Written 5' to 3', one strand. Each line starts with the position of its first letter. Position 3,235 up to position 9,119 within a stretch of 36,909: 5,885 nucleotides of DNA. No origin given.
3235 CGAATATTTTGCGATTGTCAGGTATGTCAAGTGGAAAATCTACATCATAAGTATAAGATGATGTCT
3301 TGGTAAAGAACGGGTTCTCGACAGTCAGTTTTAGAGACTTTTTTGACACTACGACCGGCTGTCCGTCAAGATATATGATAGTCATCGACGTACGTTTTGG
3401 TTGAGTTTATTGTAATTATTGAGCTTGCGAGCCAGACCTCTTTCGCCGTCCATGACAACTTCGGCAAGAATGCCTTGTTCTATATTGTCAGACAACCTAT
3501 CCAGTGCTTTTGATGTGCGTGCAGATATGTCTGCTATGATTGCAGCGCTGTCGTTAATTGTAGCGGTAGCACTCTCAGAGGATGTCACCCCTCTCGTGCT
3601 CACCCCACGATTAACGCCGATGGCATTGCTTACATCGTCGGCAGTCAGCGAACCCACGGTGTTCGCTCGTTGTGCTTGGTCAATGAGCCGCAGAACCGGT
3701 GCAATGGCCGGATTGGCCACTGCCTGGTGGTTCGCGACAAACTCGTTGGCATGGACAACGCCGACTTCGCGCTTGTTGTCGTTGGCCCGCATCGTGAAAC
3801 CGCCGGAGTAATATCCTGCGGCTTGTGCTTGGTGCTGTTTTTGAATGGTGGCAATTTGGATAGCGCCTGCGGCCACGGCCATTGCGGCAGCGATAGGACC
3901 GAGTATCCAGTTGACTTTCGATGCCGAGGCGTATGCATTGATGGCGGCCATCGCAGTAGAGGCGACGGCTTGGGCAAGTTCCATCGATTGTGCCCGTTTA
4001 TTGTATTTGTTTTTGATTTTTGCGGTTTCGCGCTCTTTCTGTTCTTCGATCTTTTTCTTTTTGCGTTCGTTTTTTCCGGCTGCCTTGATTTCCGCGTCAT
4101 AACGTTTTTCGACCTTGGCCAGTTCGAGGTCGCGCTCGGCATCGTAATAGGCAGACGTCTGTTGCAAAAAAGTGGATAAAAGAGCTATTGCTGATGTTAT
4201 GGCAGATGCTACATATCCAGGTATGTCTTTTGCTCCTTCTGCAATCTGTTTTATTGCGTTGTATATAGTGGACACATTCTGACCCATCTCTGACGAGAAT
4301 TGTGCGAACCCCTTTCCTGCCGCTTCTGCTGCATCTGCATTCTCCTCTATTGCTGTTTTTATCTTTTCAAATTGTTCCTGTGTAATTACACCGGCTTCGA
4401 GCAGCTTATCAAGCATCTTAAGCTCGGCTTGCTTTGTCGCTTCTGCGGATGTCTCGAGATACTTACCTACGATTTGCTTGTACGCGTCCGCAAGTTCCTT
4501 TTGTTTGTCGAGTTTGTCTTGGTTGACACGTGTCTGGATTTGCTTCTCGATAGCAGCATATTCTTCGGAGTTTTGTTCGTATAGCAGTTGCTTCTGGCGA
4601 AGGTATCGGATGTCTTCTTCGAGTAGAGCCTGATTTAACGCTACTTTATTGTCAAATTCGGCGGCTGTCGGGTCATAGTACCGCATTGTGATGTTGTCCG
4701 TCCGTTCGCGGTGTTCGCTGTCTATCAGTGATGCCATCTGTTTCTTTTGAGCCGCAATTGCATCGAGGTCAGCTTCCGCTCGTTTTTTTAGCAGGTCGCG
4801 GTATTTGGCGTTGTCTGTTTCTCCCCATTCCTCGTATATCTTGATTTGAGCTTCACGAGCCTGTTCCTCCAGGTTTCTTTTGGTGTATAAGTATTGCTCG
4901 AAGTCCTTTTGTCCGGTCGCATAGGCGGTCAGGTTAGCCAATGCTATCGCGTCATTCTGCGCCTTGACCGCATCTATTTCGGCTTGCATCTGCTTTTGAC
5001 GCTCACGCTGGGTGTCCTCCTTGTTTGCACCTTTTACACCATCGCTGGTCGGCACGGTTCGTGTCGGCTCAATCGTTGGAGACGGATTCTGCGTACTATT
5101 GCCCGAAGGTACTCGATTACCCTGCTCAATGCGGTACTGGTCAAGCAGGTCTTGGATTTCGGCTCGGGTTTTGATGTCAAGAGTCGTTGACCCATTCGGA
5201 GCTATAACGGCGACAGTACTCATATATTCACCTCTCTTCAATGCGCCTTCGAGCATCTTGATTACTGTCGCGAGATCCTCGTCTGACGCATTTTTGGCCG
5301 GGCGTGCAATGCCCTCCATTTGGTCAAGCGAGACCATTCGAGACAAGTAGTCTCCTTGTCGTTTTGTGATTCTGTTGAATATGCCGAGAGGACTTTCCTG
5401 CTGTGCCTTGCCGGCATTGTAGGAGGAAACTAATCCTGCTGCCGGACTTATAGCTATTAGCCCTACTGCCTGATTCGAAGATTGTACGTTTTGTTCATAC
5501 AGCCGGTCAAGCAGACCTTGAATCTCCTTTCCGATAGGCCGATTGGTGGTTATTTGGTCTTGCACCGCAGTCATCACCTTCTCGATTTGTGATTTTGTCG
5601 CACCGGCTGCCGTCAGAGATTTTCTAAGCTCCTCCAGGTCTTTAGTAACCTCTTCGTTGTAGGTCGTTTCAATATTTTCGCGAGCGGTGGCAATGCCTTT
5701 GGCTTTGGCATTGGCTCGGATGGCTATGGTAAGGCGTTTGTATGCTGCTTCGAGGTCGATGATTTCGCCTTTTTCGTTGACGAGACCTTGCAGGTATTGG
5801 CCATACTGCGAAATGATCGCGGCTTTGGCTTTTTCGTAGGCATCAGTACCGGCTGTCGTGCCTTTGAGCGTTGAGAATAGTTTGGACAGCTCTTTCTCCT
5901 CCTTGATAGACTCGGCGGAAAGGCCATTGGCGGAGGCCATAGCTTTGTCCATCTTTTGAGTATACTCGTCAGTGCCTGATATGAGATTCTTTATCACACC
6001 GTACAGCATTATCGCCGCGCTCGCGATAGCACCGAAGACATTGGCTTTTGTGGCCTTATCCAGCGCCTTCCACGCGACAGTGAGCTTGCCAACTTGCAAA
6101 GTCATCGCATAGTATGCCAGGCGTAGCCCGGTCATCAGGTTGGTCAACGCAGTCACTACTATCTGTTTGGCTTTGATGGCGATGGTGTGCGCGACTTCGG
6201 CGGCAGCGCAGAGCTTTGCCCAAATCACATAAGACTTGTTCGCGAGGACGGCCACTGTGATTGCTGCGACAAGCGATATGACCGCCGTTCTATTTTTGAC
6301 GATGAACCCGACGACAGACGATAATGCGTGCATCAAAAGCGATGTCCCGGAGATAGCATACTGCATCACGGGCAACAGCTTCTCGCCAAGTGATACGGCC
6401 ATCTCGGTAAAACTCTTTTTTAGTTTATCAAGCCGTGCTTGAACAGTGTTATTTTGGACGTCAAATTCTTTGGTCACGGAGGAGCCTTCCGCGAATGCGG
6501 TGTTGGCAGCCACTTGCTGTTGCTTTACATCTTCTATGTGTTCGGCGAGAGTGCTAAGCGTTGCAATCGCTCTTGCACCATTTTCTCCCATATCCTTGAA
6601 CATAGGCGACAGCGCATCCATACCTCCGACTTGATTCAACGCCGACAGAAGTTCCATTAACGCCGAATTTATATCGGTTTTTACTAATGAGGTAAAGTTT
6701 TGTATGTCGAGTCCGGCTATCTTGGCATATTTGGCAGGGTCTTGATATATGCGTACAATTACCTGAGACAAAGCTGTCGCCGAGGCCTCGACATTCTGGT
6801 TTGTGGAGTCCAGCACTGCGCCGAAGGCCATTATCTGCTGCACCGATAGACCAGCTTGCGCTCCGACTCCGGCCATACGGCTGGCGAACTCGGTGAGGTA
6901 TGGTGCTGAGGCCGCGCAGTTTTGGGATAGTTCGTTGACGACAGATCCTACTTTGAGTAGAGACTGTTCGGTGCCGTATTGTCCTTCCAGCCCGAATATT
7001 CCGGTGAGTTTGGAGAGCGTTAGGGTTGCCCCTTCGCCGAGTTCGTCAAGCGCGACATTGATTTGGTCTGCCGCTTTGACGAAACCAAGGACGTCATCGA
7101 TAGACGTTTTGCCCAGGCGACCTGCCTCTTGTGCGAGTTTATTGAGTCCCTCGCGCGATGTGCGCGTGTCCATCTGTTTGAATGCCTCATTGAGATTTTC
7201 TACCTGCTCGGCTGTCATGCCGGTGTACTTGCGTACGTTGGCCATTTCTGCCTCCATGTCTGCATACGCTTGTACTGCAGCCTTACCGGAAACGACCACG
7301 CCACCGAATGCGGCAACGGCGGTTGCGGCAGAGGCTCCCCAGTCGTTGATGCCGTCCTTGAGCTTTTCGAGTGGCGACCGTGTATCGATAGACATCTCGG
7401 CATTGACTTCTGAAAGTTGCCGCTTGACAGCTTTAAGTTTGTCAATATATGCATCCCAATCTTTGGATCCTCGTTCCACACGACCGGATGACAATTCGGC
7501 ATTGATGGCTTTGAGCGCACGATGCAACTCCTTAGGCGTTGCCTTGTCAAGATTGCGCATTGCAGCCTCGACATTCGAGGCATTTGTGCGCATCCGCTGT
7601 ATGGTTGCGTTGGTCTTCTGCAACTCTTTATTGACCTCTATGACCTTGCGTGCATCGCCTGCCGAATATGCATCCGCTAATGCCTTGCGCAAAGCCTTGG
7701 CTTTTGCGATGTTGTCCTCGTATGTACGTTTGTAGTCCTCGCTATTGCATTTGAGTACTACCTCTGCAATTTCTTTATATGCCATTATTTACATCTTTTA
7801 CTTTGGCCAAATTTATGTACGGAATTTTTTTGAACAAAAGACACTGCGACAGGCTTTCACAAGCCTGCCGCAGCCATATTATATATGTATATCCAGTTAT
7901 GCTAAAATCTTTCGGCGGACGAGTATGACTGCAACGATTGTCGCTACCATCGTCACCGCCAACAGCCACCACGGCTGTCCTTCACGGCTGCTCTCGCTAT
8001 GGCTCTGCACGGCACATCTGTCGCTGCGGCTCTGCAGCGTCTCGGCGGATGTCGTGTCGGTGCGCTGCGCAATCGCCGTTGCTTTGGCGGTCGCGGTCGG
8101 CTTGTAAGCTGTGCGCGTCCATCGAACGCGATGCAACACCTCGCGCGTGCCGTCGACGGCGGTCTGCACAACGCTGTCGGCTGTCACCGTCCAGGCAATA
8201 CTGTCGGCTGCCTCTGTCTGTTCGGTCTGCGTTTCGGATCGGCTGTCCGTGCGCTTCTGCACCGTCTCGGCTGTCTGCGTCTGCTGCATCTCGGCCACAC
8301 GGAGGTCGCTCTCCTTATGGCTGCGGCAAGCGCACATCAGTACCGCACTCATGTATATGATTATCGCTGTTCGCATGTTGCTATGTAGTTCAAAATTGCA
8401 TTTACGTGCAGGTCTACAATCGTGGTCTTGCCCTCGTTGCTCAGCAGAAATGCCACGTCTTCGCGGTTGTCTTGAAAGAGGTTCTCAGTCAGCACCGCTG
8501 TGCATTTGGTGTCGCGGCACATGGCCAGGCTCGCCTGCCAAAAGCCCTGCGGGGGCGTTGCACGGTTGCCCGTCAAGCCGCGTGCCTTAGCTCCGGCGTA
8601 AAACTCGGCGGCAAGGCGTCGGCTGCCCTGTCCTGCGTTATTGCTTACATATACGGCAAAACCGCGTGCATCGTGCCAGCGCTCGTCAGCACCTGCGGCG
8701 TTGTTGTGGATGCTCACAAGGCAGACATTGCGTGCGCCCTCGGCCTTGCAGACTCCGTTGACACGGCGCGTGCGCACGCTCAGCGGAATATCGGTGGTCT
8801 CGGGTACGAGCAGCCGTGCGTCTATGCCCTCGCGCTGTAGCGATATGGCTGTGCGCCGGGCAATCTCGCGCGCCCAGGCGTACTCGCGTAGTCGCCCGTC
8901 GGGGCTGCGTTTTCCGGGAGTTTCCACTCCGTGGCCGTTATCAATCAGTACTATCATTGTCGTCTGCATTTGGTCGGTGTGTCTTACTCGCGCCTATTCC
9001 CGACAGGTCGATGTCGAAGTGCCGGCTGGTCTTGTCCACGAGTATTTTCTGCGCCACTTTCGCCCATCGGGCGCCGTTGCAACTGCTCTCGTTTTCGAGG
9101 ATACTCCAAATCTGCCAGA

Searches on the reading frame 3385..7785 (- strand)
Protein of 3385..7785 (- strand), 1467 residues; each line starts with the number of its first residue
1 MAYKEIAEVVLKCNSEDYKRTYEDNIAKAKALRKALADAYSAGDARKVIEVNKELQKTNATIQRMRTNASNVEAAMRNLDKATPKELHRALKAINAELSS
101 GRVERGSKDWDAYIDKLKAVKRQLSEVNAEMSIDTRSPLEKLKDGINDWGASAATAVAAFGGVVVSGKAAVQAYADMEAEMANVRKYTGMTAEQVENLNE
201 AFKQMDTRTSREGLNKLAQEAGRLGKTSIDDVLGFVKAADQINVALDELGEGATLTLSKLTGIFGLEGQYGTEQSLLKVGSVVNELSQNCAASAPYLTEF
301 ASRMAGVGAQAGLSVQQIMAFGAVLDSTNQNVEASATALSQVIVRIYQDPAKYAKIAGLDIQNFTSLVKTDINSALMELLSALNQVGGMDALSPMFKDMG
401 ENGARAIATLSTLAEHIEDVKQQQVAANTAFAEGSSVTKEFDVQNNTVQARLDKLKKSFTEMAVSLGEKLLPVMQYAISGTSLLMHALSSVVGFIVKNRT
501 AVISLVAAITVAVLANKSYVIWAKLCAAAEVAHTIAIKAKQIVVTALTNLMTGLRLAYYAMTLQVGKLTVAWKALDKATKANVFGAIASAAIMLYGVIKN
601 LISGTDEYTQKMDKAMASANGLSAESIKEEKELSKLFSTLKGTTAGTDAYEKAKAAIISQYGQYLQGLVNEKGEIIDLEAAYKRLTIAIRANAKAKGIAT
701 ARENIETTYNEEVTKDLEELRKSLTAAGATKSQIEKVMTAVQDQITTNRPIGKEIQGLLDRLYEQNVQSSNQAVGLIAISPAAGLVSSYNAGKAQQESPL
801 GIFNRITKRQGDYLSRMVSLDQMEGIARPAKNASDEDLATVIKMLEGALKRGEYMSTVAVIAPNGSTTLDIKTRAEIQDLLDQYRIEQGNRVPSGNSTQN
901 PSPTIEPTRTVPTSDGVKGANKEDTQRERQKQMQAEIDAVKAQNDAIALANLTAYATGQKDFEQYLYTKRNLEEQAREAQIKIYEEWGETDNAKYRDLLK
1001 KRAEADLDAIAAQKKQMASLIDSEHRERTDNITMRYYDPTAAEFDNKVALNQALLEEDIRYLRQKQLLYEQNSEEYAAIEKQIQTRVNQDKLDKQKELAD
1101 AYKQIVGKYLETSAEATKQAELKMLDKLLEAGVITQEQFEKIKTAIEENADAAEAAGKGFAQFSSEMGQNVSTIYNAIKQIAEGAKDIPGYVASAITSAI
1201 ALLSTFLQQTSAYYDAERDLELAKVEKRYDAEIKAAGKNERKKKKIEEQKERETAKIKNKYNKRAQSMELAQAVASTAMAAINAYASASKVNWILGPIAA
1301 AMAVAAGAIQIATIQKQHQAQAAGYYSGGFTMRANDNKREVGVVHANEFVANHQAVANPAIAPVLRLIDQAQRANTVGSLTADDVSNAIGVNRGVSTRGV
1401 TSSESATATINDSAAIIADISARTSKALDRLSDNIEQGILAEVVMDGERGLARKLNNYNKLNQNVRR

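Call 12: search_protein_families(library=pfam, proteins=[window:3385-7785:-], max_evalue=0.001)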
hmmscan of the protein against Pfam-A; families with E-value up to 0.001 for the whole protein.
window:3385-7785:- (1467 aa): 4 families
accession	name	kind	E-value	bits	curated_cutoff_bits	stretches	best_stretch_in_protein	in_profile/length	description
PF10145.14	PhageMin_Tail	-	7.6e-18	65.5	33.2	1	200-388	2-189/201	Phage-related minor tail protein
PF10925.13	DUF2680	-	0.00017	22.1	25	1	1123-1154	22-53/57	Protein of unknown function (DUF2680)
PF09851.14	SHOCT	-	0.00021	21.4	27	1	1121-1146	2-27/28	Short C-terminal domain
PF20612.3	SHOCT_2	-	0.00048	20.7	24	0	1119-1148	13-42/53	SHOCT domain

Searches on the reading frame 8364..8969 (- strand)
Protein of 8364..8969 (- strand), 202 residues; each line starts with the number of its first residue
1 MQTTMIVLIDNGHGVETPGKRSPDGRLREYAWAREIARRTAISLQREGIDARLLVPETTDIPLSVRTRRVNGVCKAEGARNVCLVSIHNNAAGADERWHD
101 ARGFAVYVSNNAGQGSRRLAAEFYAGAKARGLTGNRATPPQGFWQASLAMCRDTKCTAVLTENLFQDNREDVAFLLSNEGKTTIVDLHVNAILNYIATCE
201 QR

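Call 12: search_protein_families(library=pfam, proteins=[window:8364-8969:-], max_evalue=0.001)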
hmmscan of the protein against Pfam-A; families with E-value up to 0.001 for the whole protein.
window:8364-8969:- (202 aa): 1 family
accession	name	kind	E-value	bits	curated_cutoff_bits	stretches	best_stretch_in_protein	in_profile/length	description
PF01520.23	Amidase_3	-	9.9e-21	75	27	1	7-193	1-173/174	N-acetylmuramoyl-L-alanine amidase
